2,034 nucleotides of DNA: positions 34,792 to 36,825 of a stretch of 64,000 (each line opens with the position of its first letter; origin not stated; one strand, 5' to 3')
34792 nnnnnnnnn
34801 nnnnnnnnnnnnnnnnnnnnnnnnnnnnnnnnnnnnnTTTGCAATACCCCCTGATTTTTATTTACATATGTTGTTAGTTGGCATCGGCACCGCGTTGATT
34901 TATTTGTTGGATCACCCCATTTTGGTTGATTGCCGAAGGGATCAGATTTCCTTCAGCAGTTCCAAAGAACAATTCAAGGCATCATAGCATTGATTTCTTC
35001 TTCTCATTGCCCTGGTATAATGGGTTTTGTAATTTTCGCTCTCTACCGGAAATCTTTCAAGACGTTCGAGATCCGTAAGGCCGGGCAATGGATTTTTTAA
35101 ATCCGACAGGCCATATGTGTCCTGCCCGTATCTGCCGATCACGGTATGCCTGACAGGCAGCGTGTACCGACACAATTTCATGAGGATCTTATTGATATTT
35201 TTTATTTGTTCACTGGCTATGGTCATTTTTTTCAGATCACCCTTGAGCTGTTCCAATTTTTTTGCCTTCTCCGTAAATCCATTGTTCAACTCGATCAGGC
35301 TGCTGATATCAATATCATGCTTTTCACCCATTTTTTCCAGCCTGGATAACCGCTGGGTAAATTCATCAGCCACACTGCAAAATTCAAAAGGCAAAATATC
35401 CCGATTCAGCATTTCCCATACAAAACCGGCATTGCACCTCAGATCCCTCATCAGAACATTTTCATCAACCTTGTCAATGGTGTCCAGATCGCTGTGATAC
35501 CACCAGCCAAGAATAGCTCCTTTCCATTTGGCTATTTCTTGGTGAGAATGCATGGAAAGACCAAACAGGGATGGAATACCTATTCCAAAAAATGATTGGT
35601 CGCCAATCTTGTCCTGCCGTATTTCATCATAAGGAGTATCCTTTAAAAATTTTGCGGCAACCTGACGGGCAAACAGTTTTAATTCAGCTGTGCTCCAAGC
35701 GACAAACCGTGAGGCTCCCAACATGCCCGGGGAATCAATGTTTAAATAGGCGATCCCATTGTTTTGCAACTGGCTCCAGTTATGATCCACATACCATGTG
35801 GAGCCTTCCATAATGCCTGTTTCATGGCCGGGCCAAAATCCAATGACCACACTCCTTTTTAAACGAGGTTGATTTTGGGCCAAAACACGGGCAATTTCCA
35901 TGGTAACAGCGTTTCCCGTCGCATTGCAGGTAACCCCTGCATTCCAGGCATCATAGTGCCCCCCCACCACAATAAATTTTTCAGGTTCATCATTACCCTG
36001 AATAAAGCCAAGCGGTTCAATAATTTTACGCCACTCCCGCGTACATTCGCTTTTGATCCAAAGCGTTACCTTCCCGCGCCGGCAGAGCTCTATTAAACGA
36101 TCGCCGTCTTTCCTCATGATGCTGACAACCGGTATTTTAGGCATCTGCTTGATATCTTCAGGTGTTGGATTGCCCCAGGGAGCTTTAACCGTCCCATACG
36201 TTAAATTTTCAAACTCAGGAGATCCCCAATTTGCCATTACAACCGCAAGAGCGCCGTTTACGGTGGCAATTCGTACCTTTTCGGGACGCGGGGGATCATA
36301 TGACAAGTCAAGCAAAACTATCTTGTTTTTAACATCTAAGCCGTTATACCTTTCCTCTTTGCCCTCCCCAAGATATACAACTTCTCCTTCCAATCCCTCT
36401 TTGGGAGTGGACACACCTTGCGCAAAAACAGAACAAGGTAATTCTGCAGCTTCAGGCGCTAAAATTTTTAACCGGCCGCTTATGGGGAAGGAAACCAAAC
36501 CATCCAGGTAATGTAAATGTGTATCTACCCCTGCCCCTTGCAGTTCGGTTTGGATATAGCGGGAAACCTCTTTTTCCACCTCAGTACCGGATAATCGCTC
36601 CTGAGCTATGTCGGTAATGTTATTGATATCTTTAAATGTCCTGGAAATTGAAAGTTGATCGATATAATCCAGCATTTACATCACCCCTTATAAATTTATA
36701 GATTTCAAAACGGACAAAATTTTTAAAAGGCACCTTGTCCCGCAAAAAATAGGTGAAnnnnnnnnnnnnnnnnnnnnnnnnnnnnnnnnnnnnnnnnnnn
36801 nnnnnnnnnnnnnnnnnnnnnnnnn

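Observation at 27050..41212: Sigma-54-controlled catabolic locus combining amidohydrolases, peptidases, a Liv-type importer and a CyuA-like desulfidase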

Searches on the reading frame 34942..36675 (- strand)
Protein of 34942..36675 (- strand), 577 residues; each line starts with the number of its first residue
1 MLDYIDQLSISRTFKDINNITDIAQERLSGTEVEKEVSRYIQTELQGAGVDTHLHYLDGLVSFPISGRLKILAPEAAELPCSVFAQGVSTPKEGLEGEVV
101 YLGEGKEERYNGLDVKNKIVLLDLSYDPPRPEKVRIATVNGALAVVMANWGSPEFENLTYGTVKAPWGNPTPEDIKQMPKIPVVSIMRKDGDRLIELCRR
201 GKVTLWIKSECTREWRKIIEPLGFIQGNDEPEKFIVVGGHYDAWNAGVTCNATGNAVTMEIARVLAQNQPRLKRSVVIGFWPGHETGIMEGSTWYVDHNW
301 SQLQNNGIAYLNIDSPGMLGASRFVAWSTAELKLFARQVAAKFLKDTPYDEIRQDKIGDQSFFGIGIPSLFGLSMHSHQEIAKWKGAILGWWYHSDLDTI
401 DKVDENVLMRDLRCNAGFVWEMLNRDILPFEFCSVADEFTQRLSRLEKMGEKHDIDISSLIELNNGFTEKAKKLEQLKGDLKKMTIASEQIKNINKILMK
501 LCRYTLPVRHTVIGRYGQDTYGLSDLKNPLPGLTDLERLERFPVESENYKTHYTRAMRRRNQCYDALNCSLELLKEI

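Call 3: search_protein_families(library=pfam, proteins=[window:34942-36675:-])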
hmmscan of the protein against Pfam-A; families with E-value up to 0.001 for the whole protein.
window:34942-36675:- (577 aa): 2 families
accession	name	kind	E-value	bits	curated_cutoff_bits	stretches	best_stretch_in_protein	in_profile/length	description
PF04389.22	Peptidase_M28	-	1.9e-16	60.8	21.3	1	225-408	6-182/193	Peptidase family M28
PF02225.27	PA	-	6.2e-07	29.9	23.9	1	96-194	2-95/95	PA domain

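Call 4: search_protein_families(library=ncbifam, proteins=[window:34942-36675:-])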
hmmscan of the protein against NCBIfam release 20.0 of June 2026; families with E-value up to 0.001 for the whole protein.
window:34942-36675:- (577 aa): 1 family
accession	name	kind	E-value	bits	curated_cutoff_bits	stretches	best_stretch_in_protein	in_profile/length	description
NF045908.1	AminopepLapALeg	equivalog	9.2e-05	21.4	600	1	227-298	199-272/396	aminopeptidase LapA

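Call 42: find_related_loci(query=window:34942-36675:-, collection=genome_contigs, flank=10000)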
Query window:34942-36675:- (577 aa) in genome_contigs; peptide patterns used: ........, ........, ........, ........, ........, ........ (x = any residue, [..] = any of these).
118 stretches matched a pattern, but none encodes a relative of the query by tblastn (E <= 1e-3).

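Call 43: find_homologous_proteins(query=window:34942-36675:-)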
Query window:34942-36675:- (577 aa): 602 proteins with E <= 0.001 among 8000 candidates; the best 120 are listed.
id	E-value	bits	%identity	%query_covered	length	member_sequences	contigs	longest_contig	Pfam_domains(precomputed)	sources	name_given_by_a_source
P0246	5.1e-180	618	49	98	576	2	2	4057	PF02225.28,PF04389.23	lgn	-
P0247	1.4e-176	606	49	99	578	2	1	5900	PF02225.28,PF04389.23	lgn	-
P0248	3.4e-173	595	47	98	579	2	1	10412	PF04389.23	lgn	-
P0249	1.9e-171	590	48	98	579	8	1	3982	PF04389.23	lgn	-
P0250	6.7e-171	588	47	99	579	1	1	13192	PF04389.23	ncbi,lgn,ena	-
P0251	3.6e-168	579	46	99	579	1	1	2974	PF04389.23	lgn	-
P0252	4.7e-167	575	45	99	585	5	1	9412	PF02225.28,PF04389.23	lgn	-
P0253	6.0e-167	575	46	99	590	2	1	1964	PF04389.23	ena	-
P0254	9.9e-165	567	46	98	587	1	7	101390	PF02225.28,PF04389.23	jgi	jgi:hypothetical protein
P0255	1.2e-164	567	45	99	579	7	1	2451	PF04389.23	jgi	-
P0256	4.3e-162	559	45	99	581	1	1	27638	PF02225.28,PF04389.23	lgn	-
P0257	1.1e-158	547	45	99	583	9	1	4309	PF02225.28,PF04389.23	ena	-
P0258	1.6e-157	544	44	99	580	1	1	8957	PF02225.28,PF04389.23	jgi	jgi:Iap family predicted aminopeptidase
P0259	5.5e-157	542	45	98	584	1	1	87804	PF02225.28,PF04389.23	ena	-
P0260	1.1e-156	541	44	99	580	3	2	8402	PF02225.28,PF04389.23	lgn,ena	-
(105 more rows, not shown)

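Call 46: find_related_loci(query=A2, collection=genome_contigs, flank=10000)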
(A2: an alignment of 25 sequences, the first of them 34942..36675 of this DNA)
Query A2 (577 aa) in genome_contigs; peptide patterns used: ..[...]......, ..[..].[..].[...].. (x = any residue, [..] = any of these).
103 stretches matched a pattern; 90 encode a relative of the query (tblastn E <= 1e-3); the best 80 are kept; 78 distinct loci.
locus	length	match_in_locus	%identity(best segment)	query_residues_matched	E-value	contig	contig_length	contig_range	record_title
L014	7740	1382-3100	43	3-574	4e-161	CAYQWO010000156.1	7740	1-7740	MAG TPA_asm: uncultured Syntrophaceae bacterium isolate SRP231805_co1_105 genome assembly, contig: NODE_9248_length_7740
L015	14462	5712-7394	41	5-568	2e-154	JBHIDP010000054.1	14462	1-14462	MAG: Anaerolineae bacterium isolate b3.sp3_bin.44 NODE_1261_length_14462_cov_15.780801, whole genome shotgun sequence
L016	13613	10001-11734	42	5-574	1e-152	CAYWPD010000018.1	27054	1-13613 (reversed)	MAG TPA_asm: uncultured Candidatus Bathyarchaeia archaeon isolate binchicken_co124_5 genome assembly, contig: NODE_659_l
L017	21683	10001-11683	43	5-568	3e-150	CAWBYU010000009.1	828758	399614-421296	MAG: uncultured Alphaproteobacteria bacterium isolate MFD03066.bin.2.19 genome assembly, contig: contig_7194, whole geno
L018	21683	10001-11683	42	8-567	3e-150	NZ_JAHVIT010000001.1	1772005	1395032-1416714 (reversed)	Maritimibacter alkaliphilus strain SY-2-18 SY-2-18_ctg001, whole genome shotgun sequence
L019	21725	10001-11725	41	1-577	3e-142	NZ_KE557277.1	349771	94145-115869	Salipiger mucosus DSM 16094 scaffold5, whole genome shotgun sequence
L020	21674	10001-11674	41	8-571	8e-139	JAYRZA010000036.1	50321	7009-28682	MAG: Devosia sp. isolate EBPR_s472bin.1 NODE_366_length_50321_cov_2.681376, whole genome shotgun sequence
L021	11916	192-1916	39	5-575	9e-139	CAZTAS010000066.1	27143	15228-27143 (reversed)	MAG TPA_asm: uncultured Thermodesulfobacteriota bacterium isolate SRP323688_co1_150 genome assembly, contig: NODE_3086_l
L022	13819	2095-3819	38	5-575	1e-136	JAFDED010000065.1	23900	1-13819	MAG: Deltaproteobacteria bacterium isolate Meg19_1012_Bin_441 Meg19_1012_Bin_441_scaffold_4433, whole genome shotgun seq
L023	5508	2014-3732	38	7-575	3e-135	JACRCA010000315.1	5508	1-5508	MAG: Deltaproteobacteria bacterium isolate NC_groundwater_1634_Pr3_B-0.1um_51_9 SR-2_scaffold_141_2755417, whole genome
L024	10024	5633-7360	39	5-574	2e-133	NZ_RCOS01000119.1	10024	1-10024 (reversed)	Candidatus Methanodesulfokora washburnensis strain MDKW Ga0080004_1156068, whole genome shotgun sequence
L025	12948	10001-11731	40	4-576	3e-133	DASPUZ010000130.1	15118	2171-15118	MAG TPA_asm: bacterium isolate SMAG_U12316 k141_1536876, whole genome shotgun sequence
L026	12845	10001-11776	37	3-571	2e-132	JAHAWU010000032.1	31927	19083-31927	MAG: Candidatus Jordarchaeia archaeon isolate QZM_A3 QZM_A3_scaffold_500_curated, whole genome shotgun sequence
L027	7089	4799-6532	39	5-574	9e-132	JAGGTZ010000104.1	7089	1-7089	MAG: Thermoproteota archaeon isolate AUK061 PB_MBMC_015_c_000000000084, whole genome shotgun sequence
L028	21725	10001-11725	39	5-576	3e-131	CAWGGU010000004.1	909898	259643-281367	MAG: uncultured Chloroflexia bacterium isolate MFD01721.bin.1.331 genome assembly, contig: contig_13006, whole genome sh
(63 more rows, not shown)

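Call 48: find_encoding_contigs(protein=P0250, flank=10000, max_places=2)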
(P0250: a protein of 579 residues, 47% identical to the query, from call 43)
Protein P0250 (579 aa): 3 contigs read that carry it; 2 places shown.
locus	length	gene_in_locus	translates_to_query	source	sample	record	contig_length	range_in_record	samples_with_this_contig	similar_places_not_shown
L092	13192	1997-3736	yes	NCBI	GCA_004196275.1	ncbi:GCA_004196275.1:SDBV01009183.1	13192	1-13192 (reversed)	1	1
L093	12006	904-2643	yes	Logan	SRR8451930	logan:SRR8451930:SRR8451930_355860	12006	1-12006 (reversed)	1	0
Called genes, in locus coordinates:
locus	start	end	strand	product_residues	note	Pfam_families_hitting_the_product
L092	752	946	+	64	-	PF02954:HTH_8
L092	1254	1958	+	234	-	PF01177:Asp_Glu_race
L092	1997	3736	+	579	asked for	PF04389:Peptidase_M28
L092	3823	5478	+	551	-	PF00496:SBP_bac_5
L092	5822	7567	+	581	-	PF04389:Peptidase_M28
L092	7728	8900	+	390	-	PF06032:S-Me-THD_N (weak), PF20906:S-Me-THD_C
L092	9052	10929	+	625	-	PF02730:AFOR_N, PF01314:AFOR_C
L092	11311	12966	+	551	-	PF00496:SBP_bac_5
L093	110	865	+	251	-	PF01177:Asp_Glu_race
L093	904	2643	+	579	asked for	PF04389:Peptidase_M28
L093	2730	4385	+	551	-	PF00496:SBP_bac_5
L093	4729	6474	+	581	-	PF04389:Peptidase_M28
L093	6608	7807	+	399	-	PF06032:S-Me-THD_N (weak), PF20906:S-Me-THD_C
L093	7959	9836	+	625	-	PF02730:AFOR_N, PF01314:AFOR_C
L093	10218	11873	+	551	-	PF00496:SBP_bac_5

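Call 49: find_encoding_contigs(protein=P0248, flank=10000, max_places=2)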
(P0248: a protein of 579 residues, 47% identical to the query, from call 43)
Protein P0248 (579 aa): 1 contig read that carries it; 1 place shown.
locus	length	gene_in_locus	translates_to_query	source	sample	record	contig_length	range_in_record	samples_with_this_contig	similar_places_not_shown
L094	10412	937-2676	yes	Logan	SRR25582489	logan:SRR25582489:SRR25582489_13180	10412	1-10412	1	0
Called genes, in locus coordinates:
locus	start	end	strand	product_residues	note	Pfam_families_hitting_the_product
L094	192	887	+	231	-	PF01177:Asp_Glu_race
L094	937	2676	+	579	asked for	PF04389:Peptidase_M28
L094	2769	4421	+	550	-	PF00496:SBP_bac_5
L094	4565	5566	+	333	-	PF19300:BPD_transp_1_N, PF00528:BPD_transp_1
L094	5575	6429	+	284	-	PF12911:OppC_N, PF00528:BPD_transp_1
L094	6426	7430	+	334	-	PF00005:ABC_tran, PF08352:oligo_HPY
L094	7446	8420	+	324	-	PF02463:SMC_N (weak), PF00005:ABC_tran, PF13304:AAA_21 (faint), PF08352:oligo_HPY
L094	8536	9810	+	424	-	PF01546:Peptidase_M20, PF07687:M20_dimer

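Call 89: search_protein_families(library=pfam, proteins=[L014:3655-4785:-, L014:4782-5279:-, L014:5092-5898:-, L014:6112-7317:-, L014:7314-7736:-, L014:1-1080:-], max_evalue=0.00001)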
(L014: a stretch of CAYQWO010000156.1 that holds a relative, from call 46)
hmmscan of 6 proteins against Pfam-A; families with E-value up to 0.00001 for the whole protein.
L014:3655-4785:- (376 aa): 2 families
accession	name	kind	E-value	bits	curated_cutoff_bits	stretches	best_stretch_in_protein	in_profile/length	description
PF08843.17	AbiEii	-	1.9e-23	84.1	22.5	1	32-167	97-237/238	Nucleotidyl transferase AbiEii toxin, Type IV TA system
PF13280.12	WYL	-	6.6e-06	26.5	21.8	0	214-274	3-68/70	WYL domain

L014:4782-5279:- (165 aa): 1 family
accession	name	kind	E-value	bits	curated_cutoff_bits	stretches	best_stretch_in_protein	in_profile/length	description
PF08843.17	AbiEii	-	3.6e-13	50.4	22.5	1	93-140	2-49/238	Nucleotidyl transferase AbiEii toxin, Type IV TA system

L014:5092-5898:- (268 aa): 1 family
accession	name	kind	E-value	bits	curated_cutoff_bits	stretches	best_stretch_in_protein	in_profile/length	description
PF13338.12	AbiEi_4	-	3e-09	37.3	25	1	13-65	1-48/49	Transcriptional regulator, AbiEi antitoxin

L014:6112-7317:- (401 aa): 4 families
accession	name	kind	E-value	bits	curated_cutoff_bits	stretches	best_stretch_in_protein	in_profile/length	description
PF12796.13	Ank_2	-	7.6e-13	49.3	27.3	1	47-114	22-89/90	Ankyrin repeats (3 copies)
PF00023.36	Ank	-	3.6e-11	43.1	21.1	0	88-115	5-32/33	Ankyrin repeat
PF13606.12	Ank_3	-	8.7e-11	41.4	22.3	0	86-112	3-29/30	Ankyrin repeat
PF13637.12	Ank_4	-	4.1e-10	40.1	22.7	0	91-131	3-49/50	Ankyrin repeats (many copies)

L014:7314-7736:- (140 aa): 0 families

L014:1-1080:- (360 aa): 2 families
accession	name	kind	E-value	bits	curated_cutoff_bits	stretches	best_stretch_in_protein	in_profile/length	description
PF01546.33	Peptidase_M20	-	1.3e-11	45.3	24.6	1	75-287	3-113/206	Peptidase family M20/M25/M40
PF07687.19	M20_dimer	-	7.1e-10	39.2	21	1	182-276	7-98/107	Peptidase dimerisation domain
